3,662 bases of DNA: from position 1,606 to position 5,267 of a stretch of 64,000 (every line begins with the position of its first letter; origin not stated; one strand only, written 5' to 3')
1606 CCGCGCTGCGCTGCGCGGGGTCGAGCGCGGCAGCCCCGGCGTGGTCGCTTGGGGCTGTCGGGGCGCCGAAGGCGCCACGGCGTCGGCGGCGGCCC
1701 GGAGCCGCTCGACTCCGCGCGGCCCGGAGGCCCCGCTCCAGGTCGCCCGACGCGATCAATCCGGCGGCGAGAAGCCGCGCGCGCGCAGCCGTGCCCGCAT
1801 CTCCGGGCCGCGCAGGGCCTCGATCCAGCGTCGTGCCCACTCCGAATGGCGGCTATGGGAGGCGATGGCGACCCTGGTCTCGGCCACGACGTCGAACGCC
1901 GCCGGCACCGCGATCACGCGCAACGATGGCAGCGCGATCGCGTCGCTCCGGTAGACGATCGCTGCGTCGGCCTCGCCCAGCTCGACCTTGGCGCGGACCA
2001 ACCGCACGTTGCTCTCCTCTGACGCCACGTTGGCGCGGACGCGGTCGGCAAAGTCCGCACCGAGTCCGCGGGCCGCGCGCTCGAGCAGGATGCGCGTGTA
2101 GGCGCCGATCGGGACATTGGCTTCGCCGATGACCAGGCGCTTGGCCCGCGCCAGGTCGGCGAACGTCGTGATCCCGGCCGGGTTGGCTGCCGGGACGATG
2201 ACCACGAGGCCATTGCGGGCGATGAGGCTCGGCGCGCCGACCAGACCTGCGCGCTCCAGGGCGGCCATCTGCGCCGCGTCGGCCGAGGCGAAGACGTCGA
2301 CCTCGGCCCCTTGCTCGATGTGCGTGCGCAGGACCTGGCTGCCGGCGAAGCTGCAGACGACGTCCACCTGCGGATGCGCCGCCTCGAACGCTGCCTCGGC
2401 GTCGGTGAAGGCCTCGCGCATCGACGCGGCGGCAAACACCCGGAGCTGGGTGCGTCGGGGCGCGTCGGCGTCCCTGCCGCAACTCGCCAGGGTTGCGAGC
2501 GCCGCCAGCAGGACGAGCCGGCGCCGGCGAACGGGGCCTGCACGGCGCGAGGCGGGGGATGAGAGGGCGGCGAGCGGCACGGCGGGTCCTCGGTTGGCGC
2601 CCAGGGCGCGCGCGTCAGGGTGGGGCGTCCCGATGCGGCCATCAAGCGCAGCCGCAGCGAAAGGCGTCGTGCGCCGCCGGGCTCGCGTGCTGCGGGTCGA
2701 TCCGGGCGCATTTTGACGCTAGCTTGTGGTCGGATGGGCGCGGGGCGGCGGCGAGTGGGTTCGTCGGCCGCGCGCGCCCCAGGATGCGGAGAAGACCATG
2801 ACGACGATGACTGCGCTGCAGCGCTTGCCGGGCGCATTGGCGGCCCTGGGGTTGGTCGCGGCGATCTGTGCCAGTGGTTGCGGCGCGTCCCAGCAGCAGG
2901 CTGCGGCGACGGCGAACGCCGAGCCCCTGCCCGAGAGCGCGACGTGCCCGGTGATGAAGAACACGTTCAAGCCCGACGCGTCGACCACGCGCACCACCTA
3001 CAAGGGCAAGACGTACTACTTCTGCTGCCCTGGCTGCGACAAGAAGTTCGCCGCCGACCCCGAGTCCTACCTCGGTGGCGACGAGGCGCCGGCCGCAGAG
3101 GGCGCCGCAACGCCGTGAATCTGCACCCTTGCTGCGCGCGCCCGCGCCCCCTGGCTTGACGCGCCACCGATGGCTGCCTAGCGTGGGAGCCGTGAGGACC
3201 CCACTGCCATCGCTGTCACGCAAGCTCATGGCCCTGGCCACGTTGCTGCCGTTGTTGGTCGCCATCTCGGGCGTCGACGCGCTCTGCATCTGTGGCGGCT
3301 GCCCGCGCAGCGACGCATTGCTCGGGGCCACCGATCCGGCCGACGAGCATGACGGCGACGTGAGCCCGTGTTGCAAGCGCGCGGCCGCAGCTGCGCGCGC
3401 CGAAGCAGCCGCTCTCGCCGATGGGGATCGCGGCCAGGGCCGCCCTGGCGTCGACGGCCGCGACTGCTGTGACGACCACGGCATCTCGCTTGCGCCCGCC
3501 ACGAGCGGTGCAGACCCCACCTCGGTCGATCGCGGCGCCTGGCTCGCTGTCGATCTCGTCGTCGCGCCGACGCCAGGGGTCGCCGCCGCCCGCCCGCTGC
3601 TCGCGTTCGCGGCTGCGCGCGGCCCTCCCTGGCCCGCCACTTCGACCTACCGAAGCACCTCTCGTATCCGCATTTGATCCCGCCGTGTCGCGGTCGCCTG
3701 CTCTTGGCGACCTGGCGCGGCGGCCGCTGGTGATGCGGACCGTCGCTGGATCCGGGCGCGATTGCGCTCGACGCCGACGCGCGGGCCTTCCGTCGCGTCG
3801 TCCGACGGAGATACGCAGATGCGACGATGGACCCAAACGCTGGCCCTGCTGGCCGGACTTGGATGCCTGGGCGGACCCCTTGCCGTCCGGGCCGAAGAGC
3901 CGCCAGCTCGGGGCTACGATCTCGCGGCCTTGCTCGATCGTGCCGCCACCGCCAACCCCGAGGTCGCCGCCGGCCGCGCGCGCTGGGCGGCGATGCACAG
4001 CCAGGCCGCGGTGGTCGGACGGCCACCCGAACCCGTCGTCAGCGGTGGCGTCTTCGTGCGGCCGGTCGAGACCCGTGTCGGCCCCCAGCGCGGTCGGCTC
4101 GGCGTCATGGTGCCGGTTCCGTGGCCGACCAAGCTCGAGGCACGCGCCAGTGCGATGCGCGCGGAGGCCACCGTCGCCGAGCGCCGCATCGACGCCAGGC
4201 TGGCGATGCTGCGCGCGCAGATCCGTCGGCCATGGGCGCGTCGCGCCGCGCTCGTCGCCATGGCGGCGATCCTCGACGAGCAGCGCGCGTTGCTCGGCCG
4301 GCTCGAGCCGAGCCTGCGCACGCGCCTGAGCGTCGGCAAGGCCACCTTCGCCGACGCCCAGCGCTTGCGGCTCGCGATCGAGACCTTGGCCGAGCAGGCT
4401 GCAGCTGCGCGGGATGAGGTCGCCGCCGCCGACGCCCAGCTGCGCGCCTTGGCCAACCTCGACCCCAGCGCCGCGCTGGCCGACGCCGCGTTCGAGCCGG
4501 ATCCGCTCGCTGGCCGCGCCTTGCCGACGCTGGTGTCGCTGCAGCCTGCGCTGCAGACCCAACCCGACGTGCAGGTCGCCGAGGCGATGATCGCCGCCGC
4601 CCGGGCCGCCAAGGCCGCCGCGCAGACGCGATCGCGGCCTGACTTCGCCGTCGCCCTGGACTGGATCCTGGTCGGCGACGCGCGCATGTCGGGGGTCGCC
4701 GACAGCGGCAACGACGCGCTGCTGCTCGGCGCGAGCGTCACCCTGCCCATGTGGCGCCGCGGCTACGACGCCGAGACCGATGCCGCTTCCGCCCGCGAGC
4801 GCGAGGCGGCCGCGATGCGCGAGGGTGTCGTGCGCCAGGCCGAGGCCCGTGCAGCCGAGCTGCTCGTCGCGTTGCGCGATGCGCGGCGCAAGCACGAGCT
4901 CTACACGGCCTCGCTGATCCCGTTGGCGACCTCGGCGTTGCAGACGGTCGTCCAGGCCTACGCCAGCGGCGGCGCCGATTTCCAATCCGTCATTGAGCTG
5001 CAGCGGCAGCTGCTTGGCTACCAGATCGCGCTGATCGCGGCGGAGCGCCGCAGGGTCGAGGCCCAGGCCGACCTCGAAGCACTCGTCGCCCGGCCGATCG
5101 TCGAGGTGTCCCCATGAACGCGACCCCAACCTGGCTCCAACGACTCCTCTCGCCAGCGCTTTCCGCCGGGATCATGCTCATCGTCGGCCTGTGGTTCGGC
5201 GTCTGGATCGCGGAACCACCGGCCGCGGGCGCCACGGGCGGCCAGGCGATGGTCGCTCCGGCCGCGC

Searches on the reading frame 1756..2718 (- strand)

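Call 53: search_protein_families(library=pfam, proteins=[window:1756-2718:-], max_evalue=0.00001)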
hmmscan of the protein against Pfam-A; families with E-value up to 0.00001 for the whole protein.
window:1756-2718:- (320 aa): 4 families
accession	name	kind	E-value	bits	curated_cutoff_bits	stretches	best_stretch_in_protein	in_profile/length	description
PF13531.11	SBP_bac_11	-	1.4e-47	162.8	25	1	92-316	1-226/227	Bacterial extracellular solute-binding protein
PF01547.30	SBP_bac_1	-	1.6e-14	55.1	26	1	99-307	3-305/307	Bacterial extracellular solute-binding protein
PF12727.12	PBP_like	-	2.6e-06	27.1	27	1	172-267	72-162/193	PBP superfamily domain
PF12849.12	PBP_like_2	-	3.3e-06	27.5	27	1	84-185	4-109/267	PBP superfamily domain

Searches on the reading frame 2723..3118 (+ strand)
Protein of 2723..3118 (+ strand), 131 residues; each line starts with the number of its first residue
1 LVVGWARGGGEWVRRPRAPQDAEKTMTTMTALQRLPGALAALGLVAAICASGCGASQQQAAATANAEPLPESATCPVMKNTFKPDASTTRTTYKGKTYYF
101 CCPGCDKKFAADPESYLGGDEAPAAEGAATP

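Call 85: search_protein_families(library=pfam, proteins=[window:2723-3118:+], max_evalue=0.00001)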
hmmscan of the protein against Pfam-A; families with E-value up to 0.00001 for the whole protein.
window:2723-3118:+ (131 aa): 1 family
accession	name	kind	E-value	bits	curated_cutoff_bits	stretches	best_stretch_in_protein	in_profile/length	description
PF04945.19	YHS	-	1.1e-11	45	30.3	1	82-118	10-45/47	YHS domain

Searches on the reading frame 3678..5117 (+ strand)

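Call 53: search_protein_families(library=pfam, proteins=[window:3678-5117:+], max_evalue=0.00001)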
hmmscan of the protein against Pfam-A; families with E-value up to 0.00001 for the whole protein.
window:3678-5117:+ (479 aa): 1 family
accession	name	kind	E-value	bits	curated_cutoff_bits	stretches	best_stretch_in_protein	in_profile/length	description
PF02321.23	OEP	-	2.5e-25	89.8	22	1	291-470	8-186/187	Outer membrane efflux protein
